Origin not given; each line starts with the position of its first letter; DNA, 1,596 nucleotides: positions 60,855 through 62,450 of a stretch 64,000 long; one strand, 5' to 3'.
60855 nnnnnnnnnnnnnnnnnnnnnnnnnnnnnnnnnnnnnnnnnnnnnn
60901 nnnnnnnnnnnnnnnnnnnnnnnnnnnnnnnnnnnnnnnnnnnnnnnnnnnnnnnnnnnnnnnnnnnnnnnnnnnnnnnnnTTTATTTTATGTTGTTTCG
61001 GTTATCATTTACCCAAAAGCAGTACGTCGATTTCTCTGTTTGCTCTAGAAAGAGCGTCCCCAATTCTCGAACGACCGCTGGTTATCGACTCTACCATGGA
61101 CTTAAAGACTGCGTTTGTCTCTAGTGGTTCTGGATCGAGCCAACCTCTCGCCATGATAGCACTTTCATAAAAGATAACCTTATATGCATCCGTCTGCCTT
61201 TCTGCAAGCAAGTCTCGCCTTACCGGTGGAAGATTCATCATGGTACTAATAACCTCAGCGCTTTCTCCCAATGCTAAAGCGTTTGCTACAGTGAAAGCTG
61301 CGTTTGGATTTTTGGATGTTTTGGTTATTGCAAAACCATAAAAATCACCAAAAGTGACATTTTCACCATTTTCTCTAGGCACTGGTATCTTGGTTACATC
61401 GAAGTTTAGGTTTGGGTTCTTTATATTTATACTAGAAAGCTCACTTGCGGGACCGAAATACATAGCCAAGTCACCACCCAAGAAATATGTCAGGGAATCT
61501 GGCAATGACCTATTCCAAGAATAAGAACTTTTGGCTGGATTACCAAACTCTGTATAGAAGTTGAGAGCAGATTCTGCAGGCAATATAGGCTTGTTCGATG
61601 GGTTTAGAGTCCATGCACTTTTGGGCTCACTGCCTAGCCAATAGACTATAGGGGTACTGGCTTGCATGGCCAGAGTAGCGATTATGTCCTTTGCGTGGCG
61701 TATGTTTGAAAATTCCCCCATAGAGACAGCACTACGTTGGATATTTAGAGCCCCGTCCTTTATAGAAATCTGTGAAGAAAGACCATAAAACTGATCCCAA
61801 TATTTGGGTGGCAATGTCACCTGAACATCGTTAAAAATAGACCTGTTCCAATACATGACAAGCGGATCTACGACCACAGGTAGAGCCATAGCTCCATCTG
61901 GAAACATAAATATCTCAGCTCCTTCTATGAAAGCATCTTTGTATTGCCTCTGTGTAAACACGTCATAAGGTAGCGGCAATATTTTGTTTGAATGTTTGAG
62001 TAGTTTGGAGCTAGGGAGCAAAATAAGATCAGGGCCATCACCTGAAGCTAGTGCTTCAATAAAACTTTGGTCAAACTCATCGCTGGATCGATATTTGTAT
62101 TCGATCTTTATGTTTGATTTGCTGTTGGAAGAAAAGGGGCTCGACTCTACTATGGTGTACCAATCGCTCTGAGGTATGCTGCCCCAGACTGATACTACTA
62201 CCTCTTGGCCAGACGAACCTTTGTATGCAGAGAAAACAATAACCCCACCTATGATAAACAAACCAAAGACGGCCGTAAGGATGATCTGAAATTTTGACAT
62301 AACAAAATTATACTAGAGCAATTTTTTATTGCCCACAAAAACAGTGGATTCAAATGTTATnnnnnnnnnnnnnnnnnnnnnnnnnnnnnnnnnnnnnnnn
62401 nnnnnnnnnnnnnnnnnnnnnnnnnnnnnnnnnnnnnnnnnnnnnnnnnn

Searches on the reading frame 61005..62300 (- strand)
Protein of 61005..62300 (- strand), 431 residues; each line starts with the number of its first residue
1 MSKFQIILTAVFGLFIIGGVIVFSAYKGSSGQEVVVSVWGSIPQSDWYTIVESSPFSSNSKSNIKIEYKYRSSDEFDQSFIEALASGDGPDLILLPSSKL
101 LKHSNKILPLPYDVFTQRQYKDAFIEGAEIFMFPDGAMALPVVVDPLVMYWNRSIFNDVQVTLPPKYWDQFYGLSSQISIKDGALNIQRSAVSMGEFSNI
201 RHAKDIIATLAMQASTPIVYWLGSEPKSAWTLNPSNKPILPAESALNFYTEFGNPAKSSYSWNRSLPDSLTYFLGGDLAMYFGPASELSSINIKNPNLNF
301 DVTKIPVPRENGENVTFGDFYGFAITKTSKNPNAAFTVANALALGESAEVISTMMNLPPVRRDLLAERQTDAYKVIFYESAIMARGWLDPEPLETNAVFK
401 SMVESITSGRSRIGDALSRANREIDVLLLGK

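Call 3: search_protein_families(library=pfam, proteins=[window:61005-62300:-], max_evalue=1)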
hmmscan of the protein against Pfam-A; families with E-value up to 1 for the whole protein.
window:61005-62300:- (431 aa): 2 families
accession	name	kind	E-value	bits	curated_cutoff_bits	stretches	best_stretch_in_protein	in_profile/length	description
PF01547.30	SBP_bac_1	-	7e-19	69.4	26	1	62-343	22-301/307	Bacterial extracellular solute-binding protein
PF13416.11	SBP_bac_8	-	3.6e-14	53.7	27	1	60-367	8-268/279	Bacterial extracellular solute-binding protein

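Call 12: find_encoding_contigs(protein=window:61005-62300:-, flank=10000, max_places=4)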
Protein window:61005-62300:- (431 aa): no gene with exactly this product is on record in the collection.

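Call 37: search_protein_families(library=ncbifam, proteins=[window:61005-62300:-], max_evalue=0.01)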
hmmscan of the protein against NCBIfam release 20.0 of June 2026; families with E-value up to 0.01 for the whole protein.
window:61005-62300:- (431 aa): 2 families
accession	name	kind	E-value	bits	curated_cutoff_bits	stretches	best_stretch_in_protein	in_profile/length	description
NF007011.0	PRK09474.1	equivalog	9.2e-07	28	291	1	66-181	59-168/396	maltose/maltodextrin ABC transporter substrate-binding protein MalE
TIGR03850.1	bind_CPR_0540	equivalog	2.4e-05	23.1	299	0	133-185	146-198/437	carbohydrate ABC transporter substrate-binding protein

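Call 49: find_homologous_proteins(query=window:61005-62300:-, max_evalue=0.001)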
Query window:61005-62300:- (431 aa): 2836 proteins with E <= 0.001 among 8000 candidates; the best 120 are listed.
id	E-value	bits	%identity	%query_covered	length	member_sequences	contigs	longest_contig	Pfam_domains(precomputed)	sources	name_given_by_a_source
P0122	1.1e-284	961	100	100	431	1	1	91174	PF13416.12,PF01547.31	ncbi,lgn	-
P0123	3.7e-175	601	61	99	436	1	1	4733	PF01547.31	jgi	-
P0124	1.3e-174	599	63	99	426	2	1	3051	PF13416.12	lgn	-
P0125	1.4e-174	599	62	99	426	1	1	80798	PF13416.12,PF01547.31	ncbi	-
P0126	8.2e-172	590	60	100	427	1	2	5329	-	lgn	-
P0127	2.5e-171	588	60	99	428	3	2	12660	PF13416.12,PF01547.31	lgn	-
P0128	2.9e-171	588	61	99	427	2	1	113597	PF01547.31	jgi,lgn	-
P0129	1.1e-170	586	60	99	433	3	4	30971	PF13416.12,PF01547.31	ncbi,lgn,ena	-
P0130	2.0e-170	585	61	99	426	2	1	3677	PF13416.12,PF01547.31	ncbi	-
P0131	2.3e-170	585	59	100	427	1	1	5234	PF13416.12,PF01547.31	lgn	-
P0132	3.4e-170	584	60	99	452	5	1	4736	PF01547.31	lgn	-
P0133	2.9e-169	581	59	99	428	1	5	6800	PF13416.12,PF01547.31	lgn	-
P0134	4.1e-169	581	62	99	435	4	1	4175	PF13416.12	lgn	-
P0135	2.1e-168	579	61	99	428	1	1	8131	PF13416.12,PF01547.31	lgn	-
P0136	5.9e-168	577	60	99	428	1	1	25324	PF01547.31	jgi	jgi:ABC-type glycerol-3-phosphate transport system substrate-binding protein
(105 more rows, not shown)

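Call 69: search_solved_structures(query=A3, max_evalue=0.001)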
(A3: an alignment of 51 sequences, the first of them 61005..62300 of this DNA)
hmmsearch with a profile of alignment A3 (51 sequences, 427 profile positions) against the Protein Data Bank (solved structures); distinct sequences matched with E-value up to 0.001: 19.
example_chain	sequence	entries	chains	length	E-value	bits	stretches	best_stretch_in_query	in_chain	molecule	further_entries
4r9f_A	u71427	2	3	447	4.5e-11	45.4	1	11-181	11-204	MBP1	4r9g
4qrz_A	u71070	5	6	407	4e-07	32.4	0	57-178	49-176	ABC-TYPE SUGAR TRANSPORTER | ABC transporter, substrate binding protein (Sugar)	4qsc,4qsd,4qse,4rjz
8art_A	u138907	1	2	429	1.5e-06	30.5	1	46-181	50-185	Putative secreted maltose-binding protein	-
5ysb_A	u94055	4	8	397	2.1e-06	30.1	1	35-179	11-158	Lin1841 protein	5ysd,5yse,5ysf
1eu8_A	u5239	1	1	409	2.7e-06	29.7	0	65-178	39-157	TREHALOSE/MALTOSE BINDING PROTEIN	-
1elj_A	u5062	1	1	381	7.2e-06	28.3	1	34-171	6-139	MALTODEXTRIN-BINDING PROTEIN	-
3uor_A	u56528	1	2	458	8.1e-06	28.1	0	264-427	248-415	ABC transporter sugar binding protein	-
9h0n_A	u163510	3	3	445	1.4e-05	27.4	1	116-411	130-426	Extracellular solute-binding protein, family 1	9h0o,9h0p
6h0h_A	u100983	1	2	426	2.2e-05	26.7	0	134-178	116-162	Probable solute binding protein of ABC transporter system for sugars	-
6q5g_A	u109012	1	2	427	2.2e-05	26.7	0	134-178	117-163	Sugar ABC transporter substrate-binding protein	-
1urg_A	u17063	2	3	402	3.1e-05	26.2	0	242-369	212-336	MALTOSE-BINDING PROTEIN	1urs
1urd_A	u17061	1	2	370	5.4e-05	25.4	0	242-369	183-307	MALTOSE-BINDING PROTEIN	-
3quf_A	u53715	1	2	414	5.4e-05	25.4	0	117-179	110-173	Extracellular solute-binding protein, family 1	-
5u2p_A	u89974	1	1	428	0.00014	24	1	42-360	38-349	Sugar ABC transporter substrate-binding protein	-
5ci5_A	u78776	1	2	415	0.0002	23.5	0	137-178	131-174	Extracellular solute-binding protein family 1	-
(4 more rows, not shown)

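Call 77: predict_structure(alignment_id=A3)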
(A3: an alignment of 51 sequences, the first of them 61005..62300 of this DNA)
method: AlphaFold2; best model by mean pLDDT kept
length: 431 residues; sequences in the alignment: 51
mean_pLDDT: 84.0   pTM: 0.82
mean pLDDT of the five models: 84.0, 80.5, 79.2, 79.1, 73.8
residues with pLDDT >= 90: 202; 70-90: 171; 50-70: 37; < 50: 21
segments of 3 or more residues with pLDDT < 50: 23-31, 253-263
pLDDT, mean of each block of 10 residues (from residue 1): 79 73 44 84 91 78 85 91 91 93 92 93 91 92 96 85 85 74 60 62 90 87 85 76 84 45 63 88 93 93 88 88 95 94 91 93 89 93 89 90 81 89 89 56
secondary structure, 60 per line:
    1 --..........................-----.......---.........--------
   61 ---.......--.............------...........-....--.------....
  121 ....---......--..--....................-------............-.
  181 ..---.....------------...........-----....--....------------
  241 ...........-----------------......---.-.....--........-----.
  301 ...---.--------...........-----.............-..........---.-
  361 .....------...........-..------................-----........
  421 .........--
elements in order: H3-28 E34-40 H44-52 E64-70 H73-85 E92-96 H97-102 H117-123 H128-131 E140-152 H153-159 H168-178 E180-182 E186-190 H203-213 E219-222 E225-228 H241-251 H269-274 E280-284 H287-294 E300-303 E316-326 H332-344 H346-355 H362-365 H372-382 H392-407 H413-429

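Call 79: fold_search(model_id=the predicted structure, library=pdb)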
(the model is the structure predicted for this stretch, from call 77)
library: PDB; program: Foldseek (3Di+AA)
matches with E <= 10: 1473; with E <= 0.001: 1028
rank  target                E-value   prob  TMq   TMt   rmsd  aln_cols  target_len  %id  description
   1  4qsd_A                6.0e-21  1.00  0.60  0.67   6.1       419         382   18  Crystal structure of atu4361 sugar transporter from Agrobacterium Fabrum C58, target efi-510558, with bound sucrose (released 2014-08-06)
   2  28qm_A                1.2e-20  1.00  0.66  0.75   4.9       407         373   17  MBP bound to distal DARPin (AHIR dodecamer scaffold system) (released 2026-02-25)
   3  4r9f_A                1.3e-20  1.00  0.63  0.66   6.3       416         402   18  CpMnBP1 with Mannobiose Bound (released 2014-10-29)
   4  4r9g_A                1.5e-20  1.00  0.58  0.63   7.4       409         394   20  CpMnBP1 with Mannotriose Bound (released 2014-10-29)
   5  4rjz                  1.8e-20  1.00  0.66  0.73   5.3       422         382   17  Crystal structure of ATU4361 sugar transporter from Agrobacterium fabrum C58, target EFI-510558, an open conformation (released 2014-11-05)
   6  4qrz_A                1.9e-20  1.00  0.60  0.66   6.5       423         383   17  Crystal structure of sugar transporter atu4361 from agrobacterium fabrum c58, target efi-510558, with bound maltotrios (released 2014-07-16)
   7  5ci5_B                3.9e-20  1.00  0.59  0.64   6.2       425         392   17  Crystal Structure of an ABC transporter Solute Binding Protein from Thermotoga Lettingae TMO (Tlet_1705, TARGET EFI-51 (released 2015-07-22)
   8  8vwz                  7.2e-20  1.00  0.63  0.55   5.4       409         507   16  Human Bcl-2 (G101V Mutant)/Bcl-xL Chimera Fused to MBP in Complex with Inhibitor S55746 (released 2024-10-02)
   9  3w15_C                8.1e-20  1.00  0.65  0.71  10.9       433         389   17  Structure of peroxisomal targeting signal 2 (PTS2) of Saccharomyces cerevisiae 3-ketoacyl-CoA thiolase in complex with (released 2013-07-03)
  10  6dts_B                8.6e-20  1.00  0.60  0.67   6.1       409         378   17  Maltotetraose bound T. maritima MalE2 (released 2018-09-19)
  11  6dtt_A                1.0e-19  1.00  0.67  0.77   4.5       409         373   18  Apo T. maritima MalE2 (released 2018-09-19)
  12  7c6z_A                1.2e-19  1.00  0.68  0.70   5.1       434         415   16  Crystal structure of beta-glycosides-binding protein (W67A) of ABC transporter in an open state (released 2020-09-16)
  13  2fnc_A                1.4e-19  1.00  0.61  0.68   5.7       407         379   17  Thermotoga maritima maltotriose binding protein bound with maltotriose. (released 2007-01-16)
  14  6dts_A                1.4e-19  1.00  0.61  0.67   6.1       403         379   17  Maltotetraose bound T. maritima MalE2 (released 2018-09-19)
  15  7c6v_A                1.4e-19  1.00  0.65  0.67   5.9       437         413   16  Crystal structure of beta-glycosides-binding protein (W177X) of ABC transporter in a closed state bound to laminaritri (released 2020-09-16)
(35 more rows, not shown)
